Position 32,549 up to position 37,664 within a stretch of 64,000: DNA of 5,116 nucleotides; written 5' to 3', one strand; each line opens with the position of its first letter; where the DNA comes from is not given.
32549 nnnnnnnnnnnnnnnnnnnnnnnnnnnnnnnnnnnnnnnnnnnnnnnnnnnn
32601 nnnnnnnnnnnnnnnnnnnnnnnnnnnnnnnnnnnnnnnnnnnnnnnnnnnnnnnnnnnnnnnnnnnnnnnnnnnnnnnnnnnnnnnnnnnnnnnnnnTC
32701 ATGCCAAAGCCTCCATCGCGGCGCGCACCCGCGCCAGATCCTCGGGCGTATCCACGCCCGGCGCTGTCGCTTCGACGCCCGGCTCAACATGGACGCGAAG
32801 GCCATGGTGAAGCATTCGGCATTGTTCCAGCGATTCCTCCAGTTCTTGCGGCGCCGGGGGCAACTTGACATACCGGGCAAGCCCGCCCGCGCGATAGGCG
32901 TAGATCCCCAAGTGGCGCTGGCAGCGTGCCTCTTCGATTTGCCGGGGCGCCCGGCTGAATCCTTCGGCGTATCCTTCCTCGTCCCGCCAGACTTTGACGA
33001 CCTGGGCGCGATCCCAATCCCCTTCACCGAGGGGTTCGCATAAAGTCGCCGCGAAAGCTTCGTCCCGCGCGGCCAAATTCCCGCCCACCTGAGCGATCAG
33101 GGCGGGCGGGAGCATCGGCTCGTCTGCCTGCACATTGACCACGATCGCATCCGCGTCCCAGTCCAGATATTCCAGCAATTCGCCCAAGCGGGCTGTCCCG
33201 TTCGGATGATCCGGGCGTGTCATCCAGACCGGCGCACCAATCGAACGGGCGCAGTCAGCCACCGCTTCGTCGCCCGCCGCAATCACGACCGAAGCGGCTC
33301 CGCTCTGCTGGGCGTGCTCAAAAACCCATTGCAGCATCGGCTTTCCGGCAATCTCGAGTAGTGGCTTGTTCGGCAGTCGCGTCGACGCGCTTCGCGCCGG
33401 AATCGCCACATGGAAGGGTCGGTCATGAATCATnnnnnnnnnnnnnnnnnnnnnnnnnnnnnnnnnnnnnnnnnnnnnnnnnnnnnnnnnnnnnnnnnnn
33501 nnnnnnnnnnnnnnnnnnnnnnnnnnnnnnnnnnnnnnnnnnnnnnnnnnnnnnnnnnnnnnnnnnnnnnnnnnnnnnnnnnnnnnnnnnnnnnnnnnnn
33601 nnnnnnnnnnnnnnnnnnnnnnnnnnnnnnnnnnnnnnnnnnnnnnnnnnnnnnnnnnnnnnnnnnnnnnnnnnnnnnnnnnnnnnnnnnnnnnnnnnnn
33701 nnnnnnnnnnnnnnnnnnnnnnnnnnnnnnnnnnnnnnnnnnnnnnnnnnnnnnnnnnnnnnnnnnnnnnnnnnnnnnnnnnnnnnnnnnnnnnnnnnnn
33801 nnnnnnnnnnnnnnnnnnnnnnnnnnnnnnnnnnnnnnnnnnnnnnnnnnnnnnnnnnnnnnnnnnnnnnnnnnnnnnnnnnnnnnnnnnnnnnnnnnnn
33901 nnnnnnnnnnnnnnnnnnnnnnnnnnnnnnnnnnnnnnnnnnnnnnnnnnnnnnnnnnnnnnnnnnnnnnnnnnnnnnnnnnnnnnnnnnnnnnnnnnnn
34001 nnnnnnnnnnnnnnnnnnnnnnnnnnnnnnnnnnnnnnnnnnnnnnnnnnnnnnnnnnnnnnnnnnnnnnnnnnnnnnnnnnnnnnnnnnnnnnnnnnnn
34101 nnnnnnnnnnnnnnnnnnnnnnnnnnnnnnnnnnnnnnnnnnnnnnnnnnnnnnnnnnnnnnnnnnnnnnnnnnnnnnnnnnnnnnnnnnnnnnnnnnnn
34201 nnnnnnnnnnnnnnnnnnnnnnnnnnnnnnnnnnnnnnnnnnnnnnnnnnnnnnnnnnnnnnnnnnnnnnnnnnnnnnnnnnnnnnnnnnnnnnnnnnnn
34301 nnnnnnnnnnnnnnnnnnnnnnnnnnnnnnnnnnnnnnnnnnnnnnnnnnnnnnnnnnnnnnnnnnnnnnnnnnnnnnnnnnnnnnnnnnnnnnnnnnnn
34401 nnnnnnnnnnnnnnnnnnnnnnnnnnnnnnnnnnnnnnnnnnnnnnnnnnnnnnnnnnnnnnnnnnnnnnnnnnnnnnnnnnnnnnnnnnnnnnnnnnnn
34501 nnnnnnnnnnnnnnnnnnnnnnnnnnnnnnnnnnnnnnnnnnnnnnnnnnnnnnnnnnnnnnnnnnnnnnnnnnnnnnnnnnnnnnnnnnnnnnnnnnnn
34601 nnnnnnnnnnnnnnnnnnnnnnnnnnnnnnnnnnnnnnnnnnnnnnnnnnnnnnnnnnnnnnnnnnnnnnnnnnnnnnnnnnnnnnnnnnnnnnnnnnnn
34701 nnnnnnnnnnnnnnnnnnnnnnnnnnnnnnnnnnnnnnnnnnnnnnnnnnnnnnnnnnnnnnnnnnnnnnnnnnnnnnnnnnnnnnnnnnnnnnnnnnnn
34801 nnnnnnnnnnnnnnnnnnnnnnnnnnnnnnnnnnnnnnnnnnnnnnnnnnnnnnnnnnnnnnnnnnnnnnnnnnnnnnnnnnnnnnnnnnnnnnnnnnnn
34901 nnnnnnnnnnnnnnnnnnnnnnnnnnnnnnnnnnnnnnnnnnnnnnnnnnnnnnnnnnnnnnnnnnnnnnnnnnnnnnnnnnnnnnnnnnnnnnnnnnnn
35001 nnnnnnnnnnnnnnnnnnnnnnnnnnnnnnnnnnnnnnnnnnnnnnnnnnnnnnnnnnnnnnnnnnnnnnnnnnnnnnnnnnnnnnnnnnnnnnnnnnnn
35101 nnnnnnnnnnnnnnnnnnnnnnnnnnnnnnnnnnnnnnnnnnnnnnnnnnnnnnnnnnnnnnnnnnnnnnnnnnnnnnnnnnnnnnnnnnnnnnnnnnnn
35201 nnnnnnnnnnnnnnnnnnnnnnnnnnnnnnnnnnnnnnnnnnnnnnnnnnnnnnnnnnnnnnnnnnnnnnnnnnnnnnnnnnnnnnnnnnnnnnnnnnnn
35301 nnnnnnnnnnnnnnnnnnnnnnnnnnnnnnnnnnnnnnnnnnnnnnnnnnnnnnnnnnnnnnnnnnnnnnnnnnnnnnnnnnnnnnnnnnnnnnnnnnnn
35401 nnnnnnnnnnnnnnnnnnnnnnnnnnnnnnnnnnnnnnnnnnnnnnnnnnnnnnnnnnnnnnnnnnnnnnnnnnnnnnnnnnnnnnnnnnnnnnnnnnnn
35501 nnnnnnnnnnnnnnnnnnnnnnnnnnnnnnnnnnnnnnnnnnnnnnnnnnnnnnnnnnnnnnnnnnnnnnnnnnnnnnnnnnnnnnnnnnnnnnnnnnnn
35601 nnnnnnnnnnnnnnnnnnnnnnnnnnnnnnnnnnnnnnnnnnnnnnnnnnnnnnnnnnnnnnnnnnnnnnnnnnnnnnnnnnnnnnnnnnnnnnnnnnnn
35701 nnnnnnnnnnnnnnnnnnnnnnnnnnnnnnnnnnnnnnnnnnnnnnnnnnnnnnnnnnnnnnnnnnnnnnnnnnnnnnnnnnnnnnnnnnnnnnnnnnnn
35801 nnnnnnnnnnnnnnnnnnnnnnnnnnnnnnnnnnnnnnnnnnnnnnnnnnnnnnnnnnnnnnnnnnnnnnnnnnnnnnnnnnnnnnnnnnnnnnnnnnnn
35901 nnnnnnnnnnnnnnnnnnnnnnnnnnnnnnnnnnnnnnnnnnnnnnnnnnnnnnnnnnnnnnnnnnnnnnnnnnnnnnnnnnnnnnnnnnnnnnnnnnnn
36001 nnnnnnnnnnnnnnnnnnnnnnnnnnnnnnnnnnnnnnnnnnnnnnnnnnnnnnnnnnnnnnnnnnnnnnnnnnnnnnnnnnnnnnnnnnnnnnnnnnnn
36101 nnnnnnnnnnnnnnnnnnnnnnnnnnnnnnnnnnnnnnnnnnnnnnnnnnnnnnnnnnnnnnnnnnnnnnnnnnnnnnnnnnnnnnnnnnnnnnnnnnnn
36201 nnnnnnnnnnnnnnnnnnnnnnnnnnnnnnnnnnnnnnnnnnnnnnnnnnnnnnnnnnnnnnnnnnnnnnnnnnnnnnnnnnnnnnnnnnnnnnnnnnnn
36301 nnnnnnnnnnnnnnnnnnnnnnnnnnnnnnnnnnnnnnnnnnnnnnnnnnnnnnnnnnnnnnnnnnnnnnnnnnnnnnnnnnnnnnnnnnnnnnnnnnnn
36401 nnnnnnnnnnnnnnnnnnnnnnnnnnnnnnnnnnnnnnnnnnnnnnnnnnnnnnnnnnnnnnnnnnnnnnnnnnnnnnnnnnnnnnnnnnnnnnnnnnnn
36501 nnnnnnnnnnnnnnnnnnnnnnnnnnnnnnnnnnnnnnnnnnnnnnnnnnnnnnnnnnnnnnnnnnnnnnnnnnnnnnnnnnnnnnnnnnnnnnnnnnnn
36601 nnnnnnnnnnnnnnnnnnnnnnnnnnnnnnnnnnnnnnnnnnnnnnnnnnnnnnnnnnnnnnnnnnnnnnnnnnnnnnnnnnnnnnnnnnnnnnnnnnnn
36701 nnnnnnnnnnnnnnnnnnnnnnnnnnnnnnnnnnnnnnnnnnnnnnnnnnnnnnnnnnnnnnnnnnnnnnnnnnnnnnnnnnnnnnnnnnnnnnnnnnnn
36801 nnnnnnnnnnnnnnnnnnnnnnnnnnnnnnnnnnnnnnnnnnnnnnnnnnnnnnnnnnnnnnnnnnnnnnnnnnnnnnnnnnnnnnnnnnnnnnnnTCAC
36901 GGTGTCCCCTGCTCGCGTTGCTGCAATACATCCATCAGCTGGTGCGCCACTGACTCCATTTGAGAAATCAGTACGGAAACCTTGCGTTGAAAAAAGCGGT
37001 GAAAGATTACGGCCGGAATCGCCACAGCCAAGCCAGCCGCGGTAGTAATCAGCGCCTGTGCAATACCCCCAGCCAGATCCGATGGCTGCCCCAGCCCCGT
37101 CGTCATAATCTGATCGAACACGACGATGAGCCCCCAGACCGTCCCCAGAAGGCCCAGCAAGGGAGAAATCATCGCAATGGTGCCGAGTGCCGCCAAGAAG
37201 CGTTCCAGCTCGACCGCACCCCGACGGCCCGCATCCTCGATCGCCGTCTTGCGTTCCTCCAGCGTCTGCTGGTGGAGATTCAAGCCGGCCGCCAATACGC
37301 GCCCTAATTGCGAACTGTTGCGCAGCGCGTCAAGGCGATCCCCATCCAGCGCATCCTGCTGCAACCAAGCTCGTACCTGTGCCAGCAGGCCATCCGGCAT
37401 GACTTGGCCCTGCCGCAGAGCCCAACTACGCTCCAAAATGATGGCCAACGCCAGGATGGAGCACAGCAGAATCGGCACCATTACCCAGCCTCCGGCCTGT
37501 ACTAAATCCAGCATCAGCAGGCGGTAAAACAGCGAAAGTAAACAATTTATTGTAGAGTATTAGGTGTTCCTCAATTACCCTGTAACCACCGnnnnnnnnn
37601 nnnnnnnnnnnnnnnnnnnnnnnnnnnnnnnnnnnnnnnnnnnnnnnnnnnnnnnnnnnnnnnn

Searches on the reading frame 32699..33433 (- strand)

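Call 59: search_protein_families(library=ncbifam, proteins=[window:32699-33433:-], max_evalue=1e-10)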
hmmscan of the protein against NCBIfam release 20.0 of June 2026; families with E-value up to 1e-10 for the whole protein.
window:32699-33433:- (244 aa): 6 families
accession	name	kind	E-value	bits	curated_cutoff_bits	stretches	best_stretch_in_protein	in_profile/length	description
NF003952.0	PRK05450.1-5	subfamily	8.8e-63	211.8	193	1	8-241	4-246/250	3-deoxy-manno-octulosonate cytidylyltransferase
NF009905.0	PRK13368.1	subfamily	2.5e-59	200.6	255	1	7-241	3-239/243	3-deoxy-manno-octulosonate cytidylyltransferase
TIGR00466.1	kdsB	equivalog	6.5e-58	196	155.2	1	7-233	3-240/241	3-deoxy-manno-octulosonate cytidylyltransferase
NF003950.0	PRK05450.1-3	subfamily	1.9e-51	174.8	234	1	9-242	5-244/248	3-deoxy-manno-octulosonate cytidylyltransferase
NF003948.0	PRK05450.1-1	equivalog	5.9e-51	173.1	281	1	9-242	8-245/248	3-deoxy-manno-octulosonate cytidylyltransferase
TIGR03584.1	PseF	equivalog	4.1e-11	42.9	205.7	1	11-76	4-70/222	pseudaminic acid cytidylyltransferase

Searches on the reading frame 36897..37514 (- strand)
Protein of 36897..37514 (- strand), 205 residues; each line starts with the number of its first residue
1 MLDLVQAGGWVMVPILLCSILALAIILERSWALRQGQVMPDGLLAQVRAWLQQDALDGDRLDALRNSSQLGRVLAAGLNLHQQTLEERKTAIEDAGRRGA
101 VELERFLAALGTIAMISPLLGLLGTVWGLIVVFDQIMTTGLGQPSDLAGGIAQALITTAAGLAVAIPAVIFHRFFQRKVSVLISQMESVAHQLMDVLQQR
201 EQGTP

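Call 60: search_protein_families(library=ncbifam, proteins=[window:36897-37514:-], max_evalue=1e-15)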
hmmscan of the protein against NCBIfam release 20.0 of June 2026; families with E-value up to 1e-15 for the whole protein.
window:36897-37514:- (205 aa): 3 families
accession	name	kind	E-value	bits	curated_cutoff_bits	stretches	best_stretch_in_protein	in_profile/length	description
TIGR02796.1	tolQ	equivalog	1.4e-26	93.6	221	1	11-199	16-216/216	protein TolQ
TIGR02797.1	exbB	equivalog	1.5e-17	64.1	206.2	1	11-194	16-206/211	tonB-system energizer ExbB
NF007722.0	PRK10414.1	equivalog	8.5e-17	61.5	402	1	100-200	112-222/244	tol-pal system-associated acyl-CoA thioesterase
